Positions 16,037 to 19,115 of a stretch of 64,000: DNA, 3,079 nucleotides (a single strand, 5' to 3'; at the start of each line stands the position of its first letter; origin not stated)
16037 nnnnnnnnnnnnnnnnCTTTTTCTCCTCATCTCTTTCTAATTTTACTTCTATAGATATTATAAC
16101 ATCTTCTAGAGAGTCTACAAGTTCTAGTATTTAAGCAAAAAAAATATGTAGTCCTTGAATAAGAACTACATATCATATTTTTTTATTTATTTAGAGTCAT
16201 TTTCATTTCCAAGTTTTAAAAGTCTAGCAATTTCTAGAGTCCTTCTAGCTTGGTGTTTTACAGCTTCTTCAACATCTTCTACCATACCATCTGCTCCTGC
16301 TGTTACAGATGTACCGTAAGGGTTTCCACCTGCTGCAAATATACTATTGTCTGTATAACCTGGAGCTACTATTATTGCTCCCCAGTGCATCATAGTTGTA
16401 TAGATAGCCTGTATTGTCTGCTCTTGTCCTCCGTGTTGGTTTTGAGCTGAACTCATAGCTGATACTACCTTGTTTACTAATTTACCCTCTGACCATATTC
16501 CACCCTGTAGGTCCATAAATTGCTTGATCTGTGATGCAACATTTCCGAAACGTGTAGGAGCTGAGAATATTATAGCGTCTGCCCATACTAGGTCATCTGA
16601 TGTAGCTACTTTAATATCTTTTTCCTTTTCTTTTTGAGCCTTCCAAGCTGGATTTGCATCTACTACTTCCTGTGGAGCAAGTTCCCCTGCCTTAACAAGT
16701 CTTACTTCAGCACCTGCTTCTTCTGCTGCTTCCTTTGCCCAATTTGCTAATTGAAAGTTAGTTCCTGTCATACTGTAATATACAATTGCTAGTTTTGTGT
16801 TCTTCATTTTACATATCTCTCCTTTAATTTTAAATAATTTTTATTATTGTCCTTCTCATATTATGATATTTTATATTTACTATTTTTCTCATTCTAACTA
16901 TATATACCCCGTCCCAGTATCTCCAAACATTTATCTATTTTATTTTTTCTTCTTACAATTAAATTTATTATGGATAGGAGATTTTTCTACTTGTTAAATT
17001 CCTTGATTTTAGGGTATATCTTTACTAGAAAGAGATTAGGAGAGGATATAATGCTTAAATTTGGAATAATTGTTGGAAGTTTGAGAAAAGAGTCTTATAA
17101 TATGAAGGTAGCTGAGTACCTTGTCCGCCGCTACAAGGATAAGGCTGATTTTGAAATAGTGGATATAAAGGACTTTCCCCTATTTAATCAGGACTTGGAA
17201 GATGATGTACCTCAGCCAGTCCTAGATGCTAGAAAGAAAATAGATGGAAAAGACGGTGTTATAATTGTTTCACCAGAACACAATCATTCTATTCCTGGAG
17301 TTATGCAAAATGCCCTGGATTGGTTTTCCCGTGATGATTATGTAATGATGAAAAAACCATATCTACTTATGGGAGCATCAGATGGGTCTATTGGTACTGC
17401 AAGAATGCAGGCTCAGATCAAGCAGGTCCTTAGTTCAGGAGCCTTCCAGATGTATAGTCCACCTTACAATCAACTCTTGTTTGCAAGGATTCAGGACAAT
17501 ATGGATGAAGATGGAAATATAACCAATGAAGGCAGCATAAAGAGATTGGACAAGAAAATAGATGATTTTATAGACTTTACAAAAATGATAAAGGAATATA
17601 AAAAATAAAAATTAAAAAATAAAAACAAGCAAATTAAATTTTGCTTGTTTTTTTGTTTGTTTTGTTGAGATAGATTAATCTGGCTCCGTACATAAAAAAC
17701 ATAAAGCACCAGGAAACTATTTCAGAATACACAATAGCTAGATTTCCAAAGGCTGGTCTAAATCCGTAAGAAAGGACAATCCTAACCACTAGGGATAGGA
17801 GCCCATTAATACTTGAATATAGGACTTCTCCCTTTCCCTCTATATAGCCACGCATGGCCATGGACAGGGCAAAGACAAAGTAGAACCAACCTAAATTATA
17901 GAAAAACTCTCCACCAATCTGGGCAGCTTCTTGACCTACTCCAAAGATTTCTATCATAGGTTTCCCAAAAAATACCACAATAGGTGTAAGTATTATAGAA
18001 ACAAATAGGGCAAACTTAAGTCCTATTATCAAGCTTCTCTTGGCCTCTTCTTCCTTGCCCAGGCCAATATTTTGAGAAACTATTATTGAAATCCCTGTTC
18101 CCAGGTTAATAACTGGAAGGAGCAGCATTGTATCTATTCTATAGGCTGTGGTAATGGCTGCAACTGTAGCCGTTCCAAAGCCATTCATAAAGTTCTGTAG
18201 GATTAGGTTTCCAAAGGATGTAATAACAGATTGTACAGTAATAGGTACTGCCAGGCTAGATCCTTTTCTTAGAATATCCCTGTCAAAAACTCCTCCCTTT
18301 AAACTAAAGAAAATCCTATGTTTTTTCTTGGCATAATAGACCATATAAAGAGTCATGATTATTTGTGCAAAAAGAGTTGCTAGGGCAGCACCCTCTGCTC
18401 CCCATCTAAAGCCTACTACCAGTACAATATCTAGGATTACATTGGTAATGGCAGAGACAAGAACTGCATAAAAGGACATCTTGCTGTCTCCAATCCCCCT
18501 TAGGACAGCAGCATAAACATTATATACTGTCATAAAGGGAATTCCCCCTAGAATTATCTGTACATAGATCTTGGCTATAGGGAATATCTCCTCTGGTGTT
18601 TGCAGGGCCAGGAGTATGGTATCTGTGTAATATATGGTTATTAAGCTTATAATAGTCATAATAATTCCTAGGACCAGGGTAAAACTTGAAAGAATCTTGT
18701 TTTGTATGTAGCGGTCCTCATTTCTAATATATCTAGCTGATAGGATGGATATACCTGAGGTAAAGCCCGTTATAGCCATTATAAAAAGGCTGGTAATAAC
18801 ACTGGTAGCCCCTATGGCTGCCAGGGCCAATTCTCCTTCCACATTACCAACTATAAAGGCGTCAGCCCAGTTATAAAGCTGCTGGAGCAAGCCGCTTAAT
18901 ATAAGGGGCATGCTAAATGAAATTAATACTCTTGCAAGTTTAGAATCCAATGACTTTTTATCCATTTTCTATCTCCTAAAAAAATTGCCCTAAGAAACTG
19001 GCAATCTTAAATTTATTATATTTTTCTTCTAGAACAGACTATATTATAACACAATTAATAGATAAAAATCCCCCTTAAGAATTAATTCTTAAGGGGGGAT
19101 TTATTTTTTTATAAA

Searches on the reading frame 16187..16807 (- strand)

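Call 58: search_protein_families(library=pfam, proteins=[window:16187-16807:-], max_evalue=0.00001)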
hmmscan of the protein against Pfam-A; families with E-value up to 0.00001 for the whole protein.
window:16187-16807:- (206 aa): 3 families
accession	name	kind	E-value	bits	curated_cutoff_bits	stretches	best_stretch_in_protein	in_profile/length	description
PF03358.20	FMN_red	-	3.3e-18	66.2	24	1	14-150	13-143/152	NADPH-dependent FMN reductase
PF02525.22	Flavodoxin_2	-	3.1e-08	34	27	1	5-126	2-140/198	Flavodoxin-like fold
PF00258.30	Flavodoxin_1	-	1.3e-07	32.3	25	1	8-136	1-136/143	Flavodoxin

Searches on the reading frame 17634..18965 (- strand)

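Call 58: search_protein_families(library=pfam, proteins=[window:17634-18965:-], max_evalue=0.00001)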
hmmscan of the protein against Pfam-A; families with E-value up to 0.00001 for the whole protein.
window:17634-18965:- (443 aa): 1 family
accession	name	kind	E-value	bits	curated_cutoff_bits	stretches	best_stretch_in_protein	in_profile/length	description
PF01554.23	MatE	-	3.7e-49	167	24.9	2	20-180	1-160/161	MatE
